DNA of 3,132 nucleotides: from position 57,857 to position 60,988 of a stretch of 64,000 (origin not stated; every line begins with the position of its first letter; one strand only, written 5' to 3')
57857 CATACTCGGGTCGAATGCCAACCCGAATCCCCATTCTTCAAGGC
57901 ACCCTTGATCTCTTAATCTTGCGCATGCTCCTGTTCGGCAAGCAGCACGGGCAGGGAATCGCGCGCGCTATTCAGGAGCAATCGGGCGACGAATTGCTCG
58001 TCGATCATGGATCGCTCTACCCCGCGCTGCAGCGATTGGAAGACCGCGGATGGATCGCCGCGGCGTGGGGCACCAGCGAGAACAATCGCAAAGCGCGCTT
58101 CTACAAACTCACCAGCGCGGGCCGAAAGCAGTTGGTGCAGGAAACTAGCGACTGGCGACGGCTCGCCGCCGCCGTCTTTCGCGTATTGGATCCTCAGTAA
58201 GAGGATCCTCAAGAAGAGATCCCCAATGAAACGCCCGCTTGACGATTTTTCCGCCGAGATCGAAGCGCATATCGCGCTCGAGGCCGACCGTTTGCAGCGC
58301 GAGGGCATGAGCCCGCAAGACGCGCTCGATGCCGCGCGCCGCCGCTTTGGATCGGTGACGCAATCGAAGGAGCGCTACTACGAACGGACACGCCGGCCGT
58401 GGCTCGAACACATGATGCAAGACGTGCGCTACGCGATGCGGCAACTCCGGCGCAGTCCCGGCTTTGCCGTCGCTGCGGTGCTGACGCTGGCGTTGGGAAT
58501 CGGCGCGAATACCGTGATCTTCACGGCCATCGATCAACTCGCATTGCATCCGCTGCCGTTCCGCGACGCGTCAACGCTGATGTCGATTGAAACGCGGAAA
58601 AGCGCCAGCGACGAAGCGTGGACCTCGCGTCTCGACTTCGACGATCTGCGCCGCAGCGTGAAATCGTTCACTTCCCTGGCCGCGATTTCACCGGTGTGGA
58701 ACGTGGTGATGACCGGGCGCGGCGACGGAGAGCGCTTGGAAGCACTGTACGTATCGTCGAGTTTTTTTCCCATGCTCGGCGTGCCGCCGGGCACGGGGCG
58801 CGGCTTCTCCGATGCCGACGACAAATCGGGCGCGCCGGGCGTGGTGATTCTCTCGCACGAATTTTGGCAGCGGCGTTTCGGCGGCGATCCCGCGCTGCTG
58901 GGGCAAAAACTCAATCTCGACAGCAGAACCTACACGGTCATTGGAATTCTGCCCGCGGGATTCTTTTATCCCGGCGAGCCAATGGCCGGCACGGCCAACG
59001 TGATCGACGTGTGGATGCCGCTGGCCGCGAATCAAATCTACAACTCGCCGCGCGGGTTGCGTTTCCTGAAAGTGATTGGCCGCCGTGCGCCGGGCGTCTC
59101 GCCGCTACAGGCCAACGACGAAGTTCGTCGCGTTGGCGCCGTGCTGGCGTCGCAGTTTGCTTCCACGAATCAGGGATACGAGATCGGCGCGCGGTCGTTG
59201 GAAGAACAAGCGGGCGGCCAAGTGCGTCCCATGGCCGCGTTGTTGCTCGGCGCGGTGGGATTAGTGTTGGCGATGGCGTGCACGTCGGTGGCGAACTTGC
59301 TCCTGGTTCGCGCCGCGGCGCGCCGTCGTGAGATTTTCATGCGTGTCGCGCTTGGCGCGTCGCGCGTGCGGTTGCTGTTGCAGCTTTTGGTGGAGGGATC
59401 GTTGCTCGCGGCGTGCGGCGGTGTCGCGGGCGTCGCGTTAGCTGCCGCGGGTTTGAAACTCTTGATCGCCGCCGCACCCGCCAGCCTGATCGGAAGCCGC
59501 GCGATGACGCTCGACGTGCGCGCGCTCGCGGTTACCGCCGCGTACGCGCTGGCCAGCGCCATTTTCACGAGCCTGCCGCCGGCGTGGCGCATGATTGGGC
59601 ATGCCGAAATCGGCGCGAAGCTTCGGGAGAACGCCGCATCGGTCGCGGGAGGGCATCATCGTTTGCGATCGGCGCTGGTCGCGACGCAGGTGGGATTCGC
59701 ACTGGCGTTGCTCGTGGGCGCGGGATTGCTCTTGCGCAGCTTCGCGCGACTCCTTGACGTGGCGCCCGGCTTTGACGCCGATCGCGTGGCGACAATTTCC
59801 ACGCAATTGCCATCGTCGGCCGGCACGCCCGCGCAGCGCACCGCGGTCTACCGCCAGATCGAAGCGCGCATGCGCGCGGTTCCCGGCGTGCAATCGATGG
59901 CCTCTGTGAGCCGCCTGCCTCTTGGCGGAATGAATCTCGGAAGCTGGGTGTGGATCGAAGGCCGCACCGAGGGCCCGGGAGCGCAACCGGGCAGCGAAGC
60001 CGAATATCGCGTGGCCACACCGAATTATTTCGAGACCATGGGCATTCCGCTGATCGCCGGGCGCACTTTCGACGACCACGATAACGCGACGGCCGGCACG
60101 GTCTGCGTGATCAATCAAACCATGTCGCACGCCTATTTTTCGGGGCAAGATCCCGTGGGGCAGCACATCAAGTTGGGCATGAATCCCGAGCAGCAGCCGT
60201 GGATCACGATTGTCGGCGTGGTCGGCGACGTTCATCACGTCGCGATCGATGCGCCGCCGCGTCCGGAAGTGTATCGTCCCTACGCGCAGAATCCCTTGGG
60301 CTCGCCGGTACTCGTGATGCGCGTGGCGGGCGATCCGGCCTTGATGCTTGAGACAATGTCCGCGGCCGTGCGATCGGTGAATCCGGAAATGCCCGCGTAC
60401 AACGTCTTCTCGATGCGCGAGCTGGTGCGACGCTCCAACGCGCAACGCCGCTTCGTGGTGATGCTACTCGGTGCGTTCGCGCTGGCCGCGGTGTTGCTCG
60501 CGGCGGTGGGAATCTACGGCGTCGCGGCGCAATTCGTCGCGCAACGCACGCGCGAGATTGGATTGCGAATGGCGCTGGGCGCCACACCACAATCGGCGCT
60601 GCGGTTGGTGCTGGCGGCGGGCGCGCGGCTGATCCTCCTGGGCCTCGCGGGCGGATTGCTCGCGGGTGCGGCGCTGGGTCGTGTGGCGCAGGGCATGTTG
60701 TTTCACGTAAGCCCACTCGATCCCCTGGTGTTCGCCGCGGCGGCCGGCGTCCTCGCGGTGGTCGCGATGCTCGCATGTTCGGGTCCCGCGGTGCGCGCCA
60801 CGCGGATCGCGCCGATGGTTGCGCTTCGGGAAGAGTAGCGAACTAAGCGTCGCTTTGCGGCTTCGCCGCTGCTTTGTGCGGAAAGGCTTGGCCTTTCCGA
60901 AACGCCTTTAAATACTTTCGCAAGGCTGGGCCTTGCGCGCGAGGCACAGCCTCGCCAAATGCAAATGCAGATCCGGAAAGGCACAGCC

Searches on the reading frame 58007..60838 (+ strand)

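Call 81: search_protein_families(library=pfam, proteins=[window:58007-60838:+], max_evalue=0.001)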
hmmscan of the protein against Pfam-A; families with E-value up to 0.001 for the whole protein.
window:58007-60838:+ (943 aa): 2 families
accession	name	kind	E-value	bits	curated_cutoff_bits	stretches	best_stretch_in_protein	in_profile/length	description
PF12704.14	MacB_PCD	-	1.3e-37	130.6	27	2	156-375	3-206/207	MacB-like periplasmic core domain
PF02687.27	FtsX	-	1e-16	61.5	25.5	2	823-935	2-119/120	FtsX-like permease C-terminal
